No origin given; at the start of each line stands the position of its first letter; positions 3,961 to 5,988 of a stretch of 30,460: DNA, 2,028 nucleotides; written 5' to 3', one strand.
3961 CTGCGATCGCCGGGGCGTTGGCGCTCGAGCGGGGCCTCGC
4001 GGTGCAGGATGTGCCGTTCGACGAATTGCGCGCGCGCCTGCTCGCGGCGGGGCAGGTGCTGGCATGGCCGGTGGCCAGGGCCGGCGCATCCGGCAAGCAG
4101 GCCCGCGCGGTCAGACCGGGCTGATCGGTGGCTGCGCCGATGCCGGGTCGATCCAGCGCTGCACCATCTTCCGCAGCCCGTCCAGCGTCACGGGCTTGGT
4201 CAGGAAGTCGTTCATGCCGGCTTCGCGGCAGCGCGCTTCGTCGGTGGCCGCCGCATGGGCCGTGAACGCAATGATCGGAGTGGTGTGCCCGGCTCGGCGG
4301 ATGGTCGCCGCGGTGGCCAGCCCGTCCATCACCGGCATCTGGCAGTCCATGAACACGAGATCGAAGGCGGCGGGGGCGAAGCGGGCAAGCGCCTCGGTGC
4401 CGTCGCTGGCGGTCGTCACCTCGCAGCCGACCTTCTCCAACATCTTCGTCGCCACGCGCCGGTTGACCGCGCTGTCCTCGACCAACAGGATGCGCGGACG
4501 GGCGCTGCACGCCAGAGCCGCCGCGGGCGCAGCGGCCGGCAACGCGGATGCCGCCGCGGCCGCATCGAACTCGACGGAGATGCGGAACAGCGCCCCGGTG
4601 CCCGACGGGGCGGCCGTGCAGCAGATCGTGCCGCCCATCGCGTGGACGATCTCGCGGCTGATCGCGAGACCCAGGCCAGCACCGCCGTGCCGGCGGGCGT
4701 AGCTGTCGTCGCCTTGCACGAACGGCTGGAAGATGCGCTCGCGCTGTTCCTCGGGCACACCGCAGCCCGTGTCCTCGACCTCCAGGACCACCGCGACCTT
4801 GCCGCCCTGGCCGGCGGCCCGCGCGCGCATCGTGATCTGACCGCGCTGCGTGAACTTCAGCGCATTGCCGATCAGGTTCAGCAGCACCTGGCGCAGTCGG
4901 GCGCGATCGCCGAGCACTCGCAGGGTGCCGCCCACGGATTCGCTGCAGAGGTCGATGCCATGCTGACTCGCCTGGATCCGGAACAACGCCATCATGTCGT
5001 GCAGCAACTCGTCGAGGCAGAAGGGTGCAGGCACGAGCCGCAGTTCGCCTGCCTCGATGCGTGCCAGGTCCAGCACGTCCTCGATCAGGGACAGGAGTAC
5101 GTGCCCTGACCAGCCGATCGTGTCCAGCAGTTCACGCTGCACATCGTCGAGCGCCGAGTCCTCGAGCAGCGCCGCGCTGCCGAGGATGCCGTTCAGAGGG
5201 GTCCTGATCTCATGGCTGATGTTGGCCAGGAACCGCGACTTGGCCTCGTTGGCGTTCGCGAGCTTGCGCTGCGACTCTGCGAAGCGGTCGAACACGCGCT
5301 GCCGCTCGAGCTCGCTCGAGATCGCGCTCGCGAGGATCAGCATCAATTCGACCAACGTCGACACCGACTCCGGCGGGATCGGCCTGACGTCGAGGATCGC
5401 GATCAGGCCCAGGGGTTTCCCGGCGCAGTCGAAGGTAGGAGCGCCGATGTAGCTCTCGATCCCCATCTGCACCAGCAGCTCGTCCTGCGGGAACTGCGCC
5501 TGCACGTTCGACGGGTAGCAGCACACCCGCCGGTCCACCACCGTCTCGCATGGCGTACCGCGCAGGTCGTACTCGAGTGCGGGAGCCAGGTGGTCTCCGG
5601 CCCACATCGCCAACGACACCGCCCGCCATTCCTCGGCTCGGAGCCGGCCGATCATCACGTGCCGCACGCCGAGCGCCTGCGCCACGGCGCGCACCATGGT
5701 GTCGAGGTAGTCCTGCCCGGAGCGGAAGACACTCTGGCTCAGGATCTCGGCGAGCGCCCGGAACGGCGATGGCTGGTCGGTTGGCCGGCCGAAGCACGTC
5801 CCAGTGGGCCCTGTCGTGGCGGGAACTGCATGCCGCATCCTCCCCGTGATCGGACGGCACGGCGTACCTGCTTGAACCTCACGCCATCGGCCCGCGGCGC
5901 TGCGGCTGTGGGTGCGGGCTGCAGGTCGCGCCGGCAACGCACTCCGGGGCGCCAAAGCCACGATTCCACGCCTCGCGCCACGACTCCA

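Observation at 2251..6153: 127-bp direct repeat brackets a two-gene cassette and leaves an obvious reconstructable 'empty site'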

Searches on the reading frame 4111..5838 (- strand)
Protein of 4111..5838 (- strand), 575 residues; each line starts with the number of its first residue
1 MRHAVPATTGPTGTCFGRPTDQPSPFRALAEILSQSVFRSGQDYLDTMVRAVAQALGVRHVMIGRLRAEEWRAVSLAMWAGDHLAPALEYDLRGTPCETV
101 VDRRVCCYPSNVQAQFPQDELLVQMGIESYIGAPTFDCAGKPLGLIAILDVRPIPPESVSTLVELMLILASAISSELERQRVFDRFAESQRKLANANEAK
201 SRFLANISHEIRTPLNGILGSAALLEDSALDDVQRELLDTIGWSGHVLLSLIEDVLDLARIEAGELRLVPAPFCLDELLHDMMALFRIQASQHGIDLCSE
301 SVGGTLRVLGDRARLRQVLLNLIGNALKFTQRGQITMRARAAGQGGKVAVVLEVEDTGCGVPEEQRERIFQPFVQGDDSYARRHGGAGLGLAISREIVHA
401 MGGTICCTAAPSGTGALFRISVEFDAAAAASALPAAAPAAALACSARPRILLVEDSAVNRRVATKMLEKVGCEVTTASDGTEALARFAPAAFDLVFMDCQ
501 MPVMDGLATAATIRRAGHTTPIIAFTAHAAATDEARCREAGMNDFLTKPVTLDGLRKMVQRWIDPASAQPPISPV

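Call 11: search_protein_families(library=pfam, proteins=[window:4111-5838:-], max_evalue=0.01)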
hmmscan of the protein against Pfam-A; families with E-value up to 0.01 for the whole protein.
window:4111-5838:- (575 aa): 4 families
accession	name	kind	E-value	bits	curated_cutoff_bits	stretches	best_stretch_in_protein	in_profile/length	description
PF00072.30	Response_reg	-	3.9e-30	104.7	30.2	1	450-560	1-111/111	Response regulator receiver domain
PF02518.31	HATPase_c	-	4.8e-28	98.2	26.4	1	310-423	1-108/111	Histidine kinase-, DNA gyrase B-, and HSP90-like ATPase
PF00512.31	HisKA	-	1e-22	80.4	26.9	1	199-264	1-66/66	His Kinase A (phospho-acceptor) domain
PF01590.32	GAF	-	1.5e-09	38.9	22.4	1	43-173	4-133/133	GAF domain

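Call 43: find_related_loci(query=window:4111-5838:-, collection=metagenome_contigs, flank=6000)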
Query window:4111-5838:- (575 aa) in metagenome_contigs; peptide patterns used: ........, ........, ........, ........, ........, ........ (x = any residue, [..] = any of these).
600 stretches matched a pattern (row limit reached: there are more); 585 encode a relative of the query (tblastn E <= 1e-3); the best 80 are kept; 80 distinct loci.
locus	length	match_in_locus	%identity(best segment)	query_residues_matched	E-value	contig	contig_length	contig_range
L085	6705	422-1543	47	196-567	2e-92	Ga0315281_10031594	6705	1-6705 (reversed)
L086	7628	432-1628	40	169-563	5e-92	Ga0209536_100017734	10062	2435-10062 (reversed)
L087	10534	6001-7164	41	180-564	1e-89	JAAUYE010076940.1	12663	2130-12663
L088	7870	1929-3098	42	181-563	2e-89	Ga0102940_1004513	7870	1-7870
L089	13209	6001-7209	43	163-566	2e-88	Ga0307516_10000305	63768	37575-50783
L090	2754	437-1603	45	178-563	1e-90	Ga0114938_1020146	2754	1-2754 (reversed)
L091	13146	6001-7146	44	189-562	1e-87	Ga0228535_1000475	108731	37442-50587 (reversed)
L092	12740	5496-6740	39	178-563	1e-87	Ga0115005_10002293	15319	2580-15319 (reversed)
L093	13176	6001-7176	46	185-574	5e-88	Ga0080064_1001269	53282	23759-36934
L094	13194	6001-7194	42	180-562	2e-87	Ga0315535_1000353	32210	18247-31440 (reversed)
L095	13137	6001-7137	44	191-563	7e-87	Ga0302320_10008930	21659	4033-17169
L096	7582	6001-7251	43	178-574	7e-86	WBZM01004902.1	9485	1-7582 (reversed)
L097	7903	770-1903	45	195-563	1e-84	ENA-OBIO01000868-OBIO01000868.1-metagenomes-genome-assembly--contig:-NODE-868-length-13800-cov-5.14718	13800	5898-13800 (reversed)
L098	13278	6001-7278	41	142-565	5e-84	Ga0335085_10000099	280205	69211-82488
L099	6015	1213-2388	43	190-563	2e-83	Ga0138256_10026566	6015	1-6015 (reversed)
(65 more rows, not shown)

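Call 69: search_protein_families(library=padloc, proteins=[window:4111-5838:-], max_evalue=0.001)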
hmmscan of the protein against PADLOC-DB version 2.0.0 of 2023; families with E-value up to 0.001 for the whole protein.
window:4111-5838:- (575 aa): 2 families
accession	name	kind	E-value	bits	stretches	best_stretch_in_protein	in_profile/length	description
PDLC00405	SduA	-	2.6e-06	25.2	1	447-511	6-70/323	DUF4263 domain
PDLC04055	PD-T4-6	-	2.3e-05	21.3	1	439-563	357-483/496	-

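Call 76: search_protein_representatives(protein=window:4111-5838:-)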
Query: 575 residues. Proteins with E-value up to 0.001 (for the whole library): 1827342; up to 1e-10: 1065768; up to 1e-30: 353125. The best 150 are listed.
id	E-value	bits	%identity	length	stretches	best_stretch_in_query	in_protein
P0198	2.0e-226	769.2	67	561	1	24-563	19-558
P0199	1.1e-172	591.9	37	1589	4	175-559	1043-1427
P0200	6.5e-170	582.7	41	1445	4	193-556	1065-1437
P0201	8.8e-168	575.7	42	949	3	193-555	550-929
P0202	4.1e-164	563.6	41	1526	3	185-565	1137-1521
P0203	6.6e-163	559.6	40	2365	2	174-568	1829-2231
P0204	3.8e-162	557.1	37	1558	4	178-559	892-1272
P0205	1.2e-157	542.2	41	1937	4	169-526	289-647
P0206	8.5e-157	539.4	39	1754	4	178-501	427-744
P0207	8.5e-156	536.1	38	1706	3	186-571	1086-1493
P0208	4.2e-152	523.9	38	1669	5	177-562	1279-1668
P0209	8.8e-151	519.6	38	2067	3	193-566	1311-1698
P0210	7.0e-146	503.4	38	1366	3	26-558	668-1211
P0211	1.6e-145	502.2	39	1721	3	196-564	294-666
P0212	4.2e-145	500.8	39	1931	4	189-527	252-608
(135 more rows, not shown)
